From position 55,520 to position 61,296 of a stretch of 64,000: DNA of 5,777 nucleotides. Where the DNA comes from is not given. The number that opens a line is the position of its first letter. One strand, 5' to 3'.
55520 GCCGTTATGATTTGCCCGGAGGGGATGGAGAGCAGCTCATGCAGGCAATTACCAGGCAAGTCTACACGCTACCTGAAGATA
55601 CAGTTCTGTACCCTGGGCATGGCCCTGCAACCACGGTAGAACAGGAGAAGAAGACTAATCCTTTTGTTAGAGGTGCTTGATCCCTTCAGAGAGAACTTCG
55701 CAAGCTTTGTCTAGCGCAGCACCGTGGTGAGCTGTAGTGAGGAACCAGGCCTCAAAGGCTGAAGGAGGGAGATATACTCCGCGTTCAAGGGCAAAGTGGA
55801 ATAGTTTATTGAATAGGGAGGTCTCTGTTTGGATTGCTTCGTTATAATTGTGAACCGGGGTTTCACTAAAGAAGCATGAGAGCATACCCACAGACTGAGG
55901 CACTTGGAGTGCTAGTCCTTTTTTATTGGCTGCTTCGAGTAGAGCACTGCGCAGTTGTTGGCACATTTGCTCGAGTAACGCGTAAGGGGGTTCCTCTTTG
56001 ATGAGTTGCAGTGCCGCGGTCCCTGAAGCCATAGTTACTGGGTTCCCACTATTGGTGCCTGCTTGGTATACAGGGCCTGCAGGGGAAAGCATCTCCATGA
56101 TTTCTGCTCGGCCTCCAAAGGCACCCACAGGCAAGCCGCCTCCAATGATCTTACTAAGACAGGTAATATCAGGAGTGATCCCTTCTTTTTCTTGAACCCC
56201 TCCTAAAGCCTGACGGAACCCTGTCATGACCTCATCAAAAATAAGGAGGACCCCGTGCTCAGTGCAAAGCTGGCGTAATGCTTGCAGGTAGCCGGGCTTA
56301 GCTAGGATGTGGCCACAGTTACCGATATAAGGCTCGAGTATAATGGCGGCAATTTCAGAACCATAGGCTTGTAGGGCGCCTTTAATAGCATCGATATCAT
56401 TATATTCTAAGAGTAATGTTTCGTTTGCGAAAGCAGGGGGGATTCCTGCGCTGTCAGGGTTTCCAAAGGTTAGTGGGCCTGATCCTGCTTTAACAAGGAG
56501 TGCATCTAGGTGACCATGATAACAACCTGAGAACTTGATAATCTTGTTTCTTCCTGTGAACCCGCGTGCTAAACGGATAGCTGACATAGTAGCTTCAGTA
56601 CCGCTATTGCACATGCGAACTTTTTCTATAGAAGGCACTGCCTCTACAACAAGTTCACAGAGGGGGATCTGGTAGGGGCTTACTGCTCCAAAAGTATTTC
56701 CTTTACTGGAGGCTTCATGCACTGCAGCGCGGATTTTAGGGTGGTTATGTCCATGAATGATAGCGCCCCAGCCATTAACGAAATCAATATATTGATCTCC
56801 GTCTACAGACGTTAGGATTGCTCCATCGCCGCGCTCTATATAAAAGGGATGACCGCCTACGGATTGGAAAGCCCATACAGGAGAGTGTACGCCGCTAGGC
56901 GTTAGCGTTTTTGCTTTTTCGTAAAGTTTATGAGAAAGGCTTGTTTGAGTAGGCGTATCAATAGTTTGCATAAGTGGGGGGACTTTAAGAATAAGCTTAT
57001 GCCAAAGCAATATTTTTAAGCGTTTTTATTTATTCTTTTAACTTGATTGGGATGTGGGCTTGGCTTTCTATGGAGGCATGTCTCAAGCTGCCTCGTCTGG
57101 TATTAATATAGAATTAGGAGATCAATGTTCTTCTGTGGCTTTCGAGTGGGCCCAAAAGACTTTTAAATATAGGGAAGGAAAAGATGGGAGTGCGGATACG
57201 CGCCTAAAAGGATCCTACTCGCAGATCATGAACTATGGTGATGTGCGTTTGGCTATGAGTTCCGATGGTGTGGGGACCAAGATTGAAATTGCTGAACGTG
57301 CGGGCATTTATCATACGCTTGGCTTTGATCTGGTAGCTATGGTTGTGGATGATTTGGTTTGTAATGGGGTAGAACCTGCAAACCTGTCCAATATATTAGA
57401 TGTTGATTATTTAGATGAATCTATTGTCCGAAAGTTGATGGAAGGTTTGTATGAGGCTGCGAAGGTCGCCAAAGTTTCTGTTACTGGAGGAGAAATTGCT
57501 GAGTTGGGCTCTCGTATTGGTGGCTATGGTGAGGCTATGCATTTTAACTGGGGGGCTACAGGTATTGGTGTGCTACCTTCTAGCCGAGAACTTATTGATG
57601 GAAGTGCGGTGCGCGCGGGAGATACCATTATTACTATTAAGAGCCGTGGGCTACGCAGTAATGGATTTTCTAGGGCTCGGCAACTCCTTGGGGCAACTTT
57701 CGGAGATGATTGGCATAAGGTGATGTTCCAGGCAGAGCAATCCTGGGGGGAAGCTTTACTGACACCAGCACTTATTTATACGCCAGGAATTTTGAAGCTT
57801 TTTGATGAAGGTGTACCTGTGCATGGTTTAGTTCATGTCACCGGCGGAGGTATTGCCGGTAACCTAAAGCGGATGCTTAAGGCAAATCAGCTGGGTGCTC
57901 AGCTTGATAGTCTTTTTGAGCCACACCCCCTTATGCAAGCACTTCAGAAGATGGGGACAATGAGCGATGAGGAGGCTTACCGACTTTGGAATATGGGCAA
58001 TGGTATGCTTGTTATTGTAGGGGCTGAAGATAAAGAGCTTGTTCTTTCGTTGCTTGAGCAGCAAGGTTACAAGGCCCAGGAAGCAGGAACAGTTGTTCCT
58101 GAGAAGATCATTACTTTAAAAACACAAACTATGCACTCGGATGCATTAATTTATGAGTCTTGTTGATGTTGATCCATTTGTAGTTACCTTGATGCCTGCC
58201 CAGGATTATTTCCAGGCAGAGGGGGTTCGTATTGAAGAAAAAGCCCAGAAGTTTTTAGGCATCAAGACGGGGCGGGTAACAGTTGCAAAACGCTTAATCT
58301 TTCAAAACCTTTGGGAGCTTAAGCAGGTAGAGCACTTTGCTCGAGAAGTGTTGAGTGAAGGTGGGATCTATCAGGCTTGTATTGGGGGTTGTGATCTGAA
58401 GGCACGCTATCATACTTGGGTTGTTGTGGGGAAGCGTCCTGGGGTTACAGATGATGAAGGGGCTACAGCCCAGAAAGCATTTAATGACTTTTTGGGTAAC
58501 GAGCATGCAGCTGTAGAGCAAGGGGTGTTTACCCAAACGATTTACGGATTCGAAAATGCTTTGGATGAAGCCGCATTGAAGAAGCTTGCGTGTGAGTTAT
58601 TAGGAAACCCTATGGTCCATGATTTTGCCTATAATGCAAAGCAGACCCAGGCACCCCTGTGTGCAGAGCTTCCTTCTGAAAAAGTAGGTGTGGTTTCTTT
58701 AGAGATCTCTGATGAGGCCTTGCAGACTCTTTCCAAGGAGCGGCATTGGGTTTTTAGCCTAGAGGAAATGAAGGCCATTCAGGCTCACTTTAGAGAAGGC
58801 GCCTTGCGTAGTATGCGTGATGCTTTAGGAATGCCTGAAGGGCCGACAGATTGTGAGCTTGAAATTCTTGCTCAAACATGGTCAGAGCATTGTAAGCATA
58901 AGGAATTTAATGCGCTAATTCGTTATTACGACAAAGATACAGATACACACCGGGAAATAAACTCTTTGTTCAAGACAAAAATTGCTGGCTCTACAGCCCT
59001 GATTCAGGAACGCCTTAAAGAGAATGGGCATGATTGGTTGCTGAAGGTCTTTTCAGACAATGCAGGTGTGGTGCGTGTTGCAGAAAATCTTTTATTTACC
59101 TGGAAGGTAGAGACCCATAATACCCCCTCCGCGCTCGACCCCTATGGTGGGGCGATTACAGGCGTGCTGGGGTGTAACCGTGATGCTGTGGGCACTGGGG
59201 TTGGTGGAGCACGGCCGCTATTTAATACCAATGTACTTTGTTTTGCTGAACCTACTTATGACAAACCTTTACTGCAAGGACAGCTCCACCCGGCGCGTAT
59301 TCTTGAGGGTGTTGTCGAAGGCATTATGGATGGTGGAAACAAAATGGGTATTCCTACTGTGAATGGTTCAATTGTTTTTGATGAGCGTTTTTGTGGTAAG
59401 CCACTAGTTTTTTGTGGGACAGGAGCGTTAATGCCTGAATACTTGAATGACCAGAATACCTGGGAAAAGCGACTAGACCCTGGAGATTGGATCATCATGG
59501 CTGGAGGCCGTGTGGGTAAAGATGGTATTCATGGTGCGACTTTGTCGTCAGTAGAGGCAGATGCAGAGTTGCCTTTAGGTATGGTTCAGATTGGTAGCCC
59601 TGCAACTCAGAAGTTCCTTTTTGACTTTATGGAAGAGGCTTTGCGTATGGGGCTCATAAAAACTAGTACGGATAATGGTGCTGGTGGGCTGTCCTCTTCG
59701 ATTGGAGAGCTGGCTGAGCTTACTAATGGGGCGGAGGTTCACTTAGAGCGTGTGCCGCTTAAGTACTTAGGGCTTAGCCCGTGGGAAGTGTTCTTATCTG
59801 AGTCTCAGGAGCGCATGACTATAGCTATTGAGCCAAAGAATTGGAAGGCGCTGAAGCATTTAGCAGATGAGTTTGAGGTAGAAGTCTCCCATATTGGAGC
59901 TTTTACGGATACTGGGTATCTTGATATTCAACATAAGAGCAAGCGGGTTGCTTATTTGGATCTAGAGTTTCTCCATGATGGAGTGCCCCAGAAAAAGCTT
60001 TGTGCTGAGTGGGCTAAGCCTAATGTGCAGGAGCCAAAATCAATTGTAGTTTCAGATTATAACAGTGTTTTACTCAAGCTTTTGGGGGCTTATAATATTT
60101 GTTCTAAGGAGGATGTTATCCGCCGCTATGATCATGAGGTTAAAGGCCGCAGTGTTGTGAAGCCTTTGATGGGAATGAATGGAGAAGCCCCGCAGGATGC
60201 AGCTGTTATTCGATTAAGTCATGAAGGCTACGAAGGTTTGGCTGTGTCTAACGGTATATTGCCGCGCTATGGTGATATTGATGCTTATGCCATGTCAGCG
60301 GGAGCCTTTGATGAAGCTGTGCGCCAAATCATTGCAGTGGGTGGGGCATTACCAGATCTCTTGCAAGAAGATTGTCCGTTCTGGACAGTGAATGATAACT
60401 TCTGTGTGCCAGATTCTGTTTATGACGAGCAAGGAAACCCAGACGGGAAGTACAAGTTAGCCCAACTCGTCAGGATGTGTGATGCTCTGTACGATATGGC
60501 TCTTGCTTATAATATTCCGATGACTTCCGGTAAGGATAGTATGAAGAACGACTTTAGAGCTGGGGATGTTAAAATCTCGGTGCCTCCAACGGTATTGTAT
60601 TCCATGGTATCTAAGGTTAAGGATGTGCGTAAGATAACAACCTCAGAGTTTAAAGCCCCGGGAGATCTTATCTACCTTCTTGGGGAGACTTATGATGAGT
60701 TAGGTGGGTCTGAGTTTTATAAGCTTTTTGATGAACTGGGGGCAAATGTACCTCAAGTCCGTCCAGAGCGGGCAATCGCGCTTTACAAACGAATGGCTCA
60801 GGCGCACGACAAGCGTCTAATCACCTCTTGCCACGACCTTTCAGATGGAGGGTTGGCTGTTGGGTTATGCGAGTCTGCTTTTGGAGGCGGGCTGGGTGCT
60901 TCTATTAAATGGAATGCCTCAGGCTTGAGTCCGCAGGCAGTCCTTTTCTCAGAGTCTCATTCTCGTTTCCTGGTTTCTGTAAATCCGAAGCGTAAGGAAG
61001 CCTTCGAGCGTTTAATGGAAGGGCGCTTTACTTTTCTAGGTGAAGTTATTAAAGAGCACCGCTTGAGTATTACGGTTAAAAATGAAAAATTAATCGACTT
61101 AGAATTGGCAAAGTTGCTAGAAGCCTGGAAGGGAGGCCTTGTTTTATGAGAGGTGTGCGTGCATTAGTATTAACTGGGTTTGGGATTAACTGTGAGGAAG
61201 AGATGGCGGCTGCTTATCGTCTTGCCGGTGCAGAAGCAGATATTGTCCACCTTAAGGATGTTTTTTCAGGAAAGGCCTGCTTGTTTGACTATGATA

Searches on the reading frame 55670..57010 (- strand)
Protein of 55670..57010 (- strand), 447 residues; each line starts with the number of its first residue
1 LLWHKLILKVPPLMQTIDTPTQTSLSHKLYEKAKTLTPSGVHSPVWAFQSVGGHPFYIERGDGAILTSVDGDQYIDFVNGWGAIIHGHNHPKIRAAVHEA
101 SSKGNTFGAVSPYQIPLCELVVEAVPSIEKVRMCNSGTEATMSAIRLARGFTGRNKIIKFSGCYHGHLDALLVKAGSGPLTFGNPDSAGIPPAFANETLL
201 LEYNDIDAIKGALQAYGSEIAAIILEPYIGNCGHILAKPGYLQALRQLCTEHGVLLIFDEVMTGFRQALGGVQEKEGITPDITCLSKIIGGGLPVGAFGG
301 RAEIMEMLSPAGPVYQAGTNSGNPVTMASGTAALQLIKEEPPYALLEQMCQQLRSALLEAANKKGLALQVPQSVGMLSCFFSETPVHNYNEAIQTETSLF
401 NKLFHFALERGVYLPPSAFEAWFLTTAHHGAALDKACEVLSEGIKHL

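Call 50: search_protein_families(library=pfam, proteins=[window:55670-57010:-], max_evalue=0.00001)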
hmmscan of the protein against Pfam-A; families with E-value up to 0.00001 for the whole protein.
window:55670-57010:- (447 aa): 1 family
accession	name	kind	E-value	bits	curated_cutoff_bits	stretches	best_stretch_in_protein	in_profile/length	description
PF00202.27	Aminotran_3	-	1.8e-73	248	30.5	1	54-416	7-373/403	Aminotransferase class-III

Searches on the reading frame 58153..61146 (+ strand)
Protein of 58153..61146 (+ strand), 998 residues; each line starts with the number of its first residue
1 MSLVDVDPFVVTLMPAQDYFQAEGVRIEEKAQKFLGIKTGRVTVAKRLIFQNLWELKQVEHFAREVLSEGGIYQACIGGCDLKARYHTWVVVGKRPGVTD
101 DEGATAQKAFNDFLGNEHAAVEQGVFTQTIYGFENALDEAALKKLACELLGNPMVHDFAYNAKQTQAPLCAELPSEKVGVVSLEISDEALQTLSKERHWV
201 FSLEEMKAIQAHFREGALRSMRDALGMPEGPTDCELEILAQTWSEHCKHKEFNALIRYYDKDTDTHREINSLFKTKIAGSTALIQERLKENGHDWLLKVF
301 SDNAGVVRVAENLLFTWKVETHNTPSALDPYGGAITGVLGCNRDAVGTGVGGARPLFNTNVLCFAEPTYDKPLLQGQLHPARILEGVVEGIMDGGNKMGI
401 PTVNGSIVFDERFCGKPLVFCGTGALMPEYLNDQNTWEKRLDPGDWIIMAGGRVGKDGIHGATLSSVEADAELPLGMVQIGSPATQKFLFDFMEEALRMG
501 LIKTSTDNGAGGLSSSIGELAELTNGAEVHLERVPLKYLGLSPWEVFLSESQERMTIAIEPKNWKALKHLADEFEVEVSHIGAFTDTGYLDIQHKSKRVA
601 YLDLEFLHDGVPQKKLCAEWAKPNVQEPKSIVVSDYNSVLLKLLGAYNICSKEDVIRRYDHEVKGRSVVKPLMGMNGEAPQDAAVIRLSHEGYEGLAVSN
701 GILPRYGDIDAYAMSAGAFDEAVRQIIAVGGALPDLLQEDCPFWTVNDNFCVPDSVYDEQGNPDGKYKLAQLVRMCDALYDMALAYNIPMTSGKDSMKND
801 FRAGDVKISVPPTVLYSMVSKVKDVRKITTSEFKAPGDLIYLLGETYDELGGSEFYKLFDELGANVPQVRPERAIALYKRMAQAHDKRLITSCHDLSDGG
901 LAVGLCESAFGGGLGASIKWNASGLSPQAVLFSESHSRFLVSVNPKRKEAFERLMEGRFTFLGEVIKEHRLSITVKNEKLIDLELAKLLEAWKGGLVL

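Call 50: search_protein_families(library=pfam, proteins=[window:58153-61146:+], max_evalue=0.00001)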
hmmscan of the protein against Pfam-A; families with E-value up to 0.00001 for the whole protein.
window:58153-61146:+ (998 aa): 3 families
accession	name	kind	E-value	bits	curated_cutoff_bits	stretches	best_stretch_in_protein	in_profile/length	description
PF02769.27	AIRS_C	-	2.6e-45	154.8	23.1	2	443-594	2-155/156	AIR synthase related protein, C-terminal domain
PF00586.29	AIRS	-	5.1e-19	69.2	24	1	302-420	2-105/112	AIR synthase related protein, N-terminal domain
PF18072.6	FGAR-AT_linker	-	5.9e-15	56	26.6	1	190-250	1-50/50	Formylglycinamide ribonucleotide amidotransferase linker domain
